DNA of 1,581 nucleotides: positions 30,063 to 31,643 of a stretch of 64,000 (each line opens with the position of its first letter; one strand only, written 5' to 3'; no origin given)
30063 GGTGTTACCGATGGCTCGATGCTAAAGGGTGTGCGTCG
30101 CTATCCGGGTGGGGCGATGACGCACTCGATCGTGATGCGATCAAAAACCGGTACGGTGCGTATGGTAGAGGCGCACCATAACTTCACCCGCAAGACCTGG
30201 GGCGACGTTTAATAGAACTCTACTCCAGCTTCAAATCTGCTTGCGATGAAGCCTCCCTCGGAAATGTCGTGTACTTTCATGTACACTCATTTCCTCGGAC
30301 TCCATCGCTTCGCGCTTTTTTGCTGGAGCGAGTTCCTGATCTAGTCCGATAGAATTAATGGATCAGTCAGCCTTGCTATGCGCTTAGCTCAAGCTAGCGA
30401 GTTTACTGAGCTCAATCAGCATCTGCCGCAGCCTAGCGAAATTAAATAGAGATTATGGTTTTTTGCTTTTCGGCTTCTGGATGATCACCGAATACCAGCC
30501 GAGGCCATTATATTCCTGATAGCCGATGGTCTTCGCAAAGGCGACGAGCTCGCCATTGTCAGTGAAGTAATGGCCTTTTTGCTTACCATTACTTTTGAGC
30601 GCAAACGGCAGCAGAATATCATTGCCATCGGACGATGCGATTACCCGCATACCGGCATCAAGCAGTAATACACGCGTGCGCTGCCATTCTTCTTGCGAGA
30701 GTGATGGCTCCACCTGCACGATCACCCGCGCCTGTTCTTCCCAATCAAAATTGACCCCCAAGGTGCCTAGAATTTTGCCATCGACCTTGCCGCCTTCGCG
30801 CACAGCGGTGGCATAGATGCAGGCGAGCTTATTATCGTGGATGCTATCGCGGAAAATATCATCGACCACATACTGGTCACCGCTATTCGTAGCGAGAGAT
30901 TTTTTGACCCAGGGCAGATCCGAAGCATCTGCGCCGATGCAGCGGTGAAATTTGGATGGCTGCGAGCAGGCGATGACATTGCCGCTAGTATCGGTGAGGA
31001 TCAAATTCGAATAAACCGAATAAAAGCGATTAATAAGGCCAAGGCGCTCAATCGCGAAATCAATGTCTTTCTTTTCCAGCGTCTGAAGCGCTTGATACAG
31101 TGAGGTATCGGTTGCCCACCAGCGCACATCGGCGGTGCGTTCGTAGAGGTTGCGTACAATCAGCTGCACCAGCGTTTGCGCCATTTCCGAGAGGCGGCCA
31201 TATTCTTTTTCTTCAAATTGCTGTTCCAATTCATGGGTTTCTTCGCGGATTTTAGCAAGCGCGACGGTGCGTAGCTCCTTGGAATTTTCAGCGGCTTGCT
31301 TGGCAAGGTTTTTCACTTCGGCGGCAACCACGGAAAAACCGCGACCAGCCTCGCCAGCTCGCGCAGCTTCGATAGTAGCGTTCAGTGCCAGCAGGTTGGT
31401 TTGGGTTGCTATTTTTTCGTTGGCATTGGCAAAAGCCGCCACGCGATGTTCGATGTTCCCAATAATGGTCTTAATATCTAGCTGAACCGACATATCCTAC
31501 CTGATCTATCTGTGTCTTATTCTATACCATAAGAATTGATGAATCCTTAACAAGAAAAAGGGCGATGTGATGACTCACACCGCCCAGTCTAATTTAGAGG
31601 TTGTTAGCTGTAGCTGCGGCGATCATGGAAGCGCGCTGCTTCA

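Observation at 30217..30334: Family of 113-119 nt long-hairpin elements mostly parked just after stop codons, with compensatory arm substitutions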

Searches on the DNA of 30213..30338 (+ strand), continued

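Call 79: search_dna_similar(query=window:30213-30338:+, collection=phages, mode=distant, max_evalue=0.01, max_rows=5)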
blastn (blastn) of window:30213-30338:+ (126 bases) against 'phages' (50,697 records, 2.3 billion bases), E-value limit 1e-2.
No match.

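Call 82: search_with_rna_model(model_id=R1, source=L155, start=250, end=550, filters=off, max_evalue=10, show_alignments=2)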
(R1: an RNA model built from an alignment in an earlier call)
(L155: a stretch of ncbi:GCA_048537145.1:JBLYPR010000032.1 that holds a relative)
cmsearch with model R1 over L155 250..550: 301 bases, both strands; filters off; matches with E-value up to 10: 4.
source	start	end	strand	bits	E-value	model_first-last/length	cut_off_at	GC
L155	492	543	+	0.1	5.3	1-126/126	no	0.5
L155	392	409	-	-0.1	5.9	1-126/126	no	0.28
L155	265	326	+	-0.5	7.1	1-126/126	no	0.42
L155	394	458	+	-1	9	1-126/126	no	0.42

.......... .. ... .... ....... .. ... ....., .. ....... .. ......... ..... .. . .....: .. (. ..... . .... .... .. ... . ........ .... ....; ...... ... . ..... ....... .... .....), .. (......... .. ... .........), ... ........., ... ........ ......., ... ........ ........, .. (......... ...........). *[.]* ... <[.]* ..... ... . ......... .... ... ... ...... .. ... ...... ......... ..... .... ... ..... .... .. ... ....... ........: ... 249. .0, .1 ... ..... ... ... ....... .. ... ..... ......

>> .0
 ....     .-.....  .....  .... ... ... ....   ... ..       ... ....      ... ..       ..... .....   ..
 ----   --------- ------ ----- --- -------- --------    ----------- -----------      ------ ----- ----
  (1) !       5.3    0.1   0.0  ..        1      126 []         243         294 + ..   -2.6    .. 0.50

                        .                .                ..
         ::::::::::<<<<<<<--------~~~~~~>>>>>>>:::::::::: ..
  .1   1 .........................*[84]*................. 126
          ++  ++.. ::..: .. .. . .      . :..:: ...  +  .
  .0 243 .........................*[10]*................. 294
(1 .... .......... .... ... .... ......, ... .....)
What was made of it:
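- Tried and rejected: Covariance-model support for a remnant in L155 (call 82).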

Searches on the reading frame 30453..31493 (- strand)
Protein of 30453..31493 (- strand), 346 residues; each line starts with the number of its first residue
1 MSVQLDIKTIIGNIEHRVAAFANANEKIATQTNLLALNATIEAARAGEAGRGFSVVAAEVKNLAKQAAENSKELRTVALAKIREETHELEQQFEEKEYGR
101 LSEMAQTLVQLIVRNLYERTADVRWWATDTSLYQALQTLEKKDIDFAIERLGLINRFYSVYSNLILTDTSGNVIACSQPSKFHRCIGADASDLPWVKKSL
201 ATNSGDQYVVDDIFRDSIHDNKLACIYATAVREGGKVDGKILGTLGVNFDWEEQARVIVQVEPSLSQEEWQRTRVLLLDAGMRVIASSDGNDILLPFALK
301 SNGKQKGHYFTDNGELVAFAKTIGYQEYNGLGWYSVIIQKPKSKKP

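Call 8: search_protein_families(library=ncbifam, proteins=[window:30453-31493:-])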
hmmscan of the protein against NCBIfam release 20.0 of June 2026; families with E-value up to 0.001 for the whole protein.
window:30453-31493:- (346 aa): 7 families
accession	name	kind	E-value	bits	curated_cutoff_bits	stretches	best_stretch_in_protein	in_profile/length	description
NF041847.1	transduc_aer2_vibrio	equivalog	1.4e-17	63.2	1200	1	15-77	595-657/804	aerotaxis transducer Aer2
NF058645.1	MCPCtpMPsAe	equivalog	3.4e-17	62.4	900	1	27-77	397-447/558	methyl-accepting chemotaxis protein CtpM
NF047851.1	MCPCitTducer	equivalog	1.8e-16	60.3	900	1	13-77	355-419/553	methyl-accepting chemotaxis citrate transducer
NF007309.0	PRK09793.1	equivalog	4.5e-16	58.9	903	1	25-77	364-416/533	methyl-accepting chemotaxis protein IV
NF011622.0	PRK15048.1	equivalog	4.9e-16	59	900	1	15-77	356-418/553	methyl-accepting chemotaxis protein II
NF011615.0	PRK15041.1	equivalog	1.9e-15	56.5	947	1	16-77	359-420/554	methyl-accepting chemotaxis protein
NF050802.1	AspChtxCcaA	equivalog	9.6e-15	54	1300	1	22-75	576-629/700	aspartate chemotaxis receptor CcaA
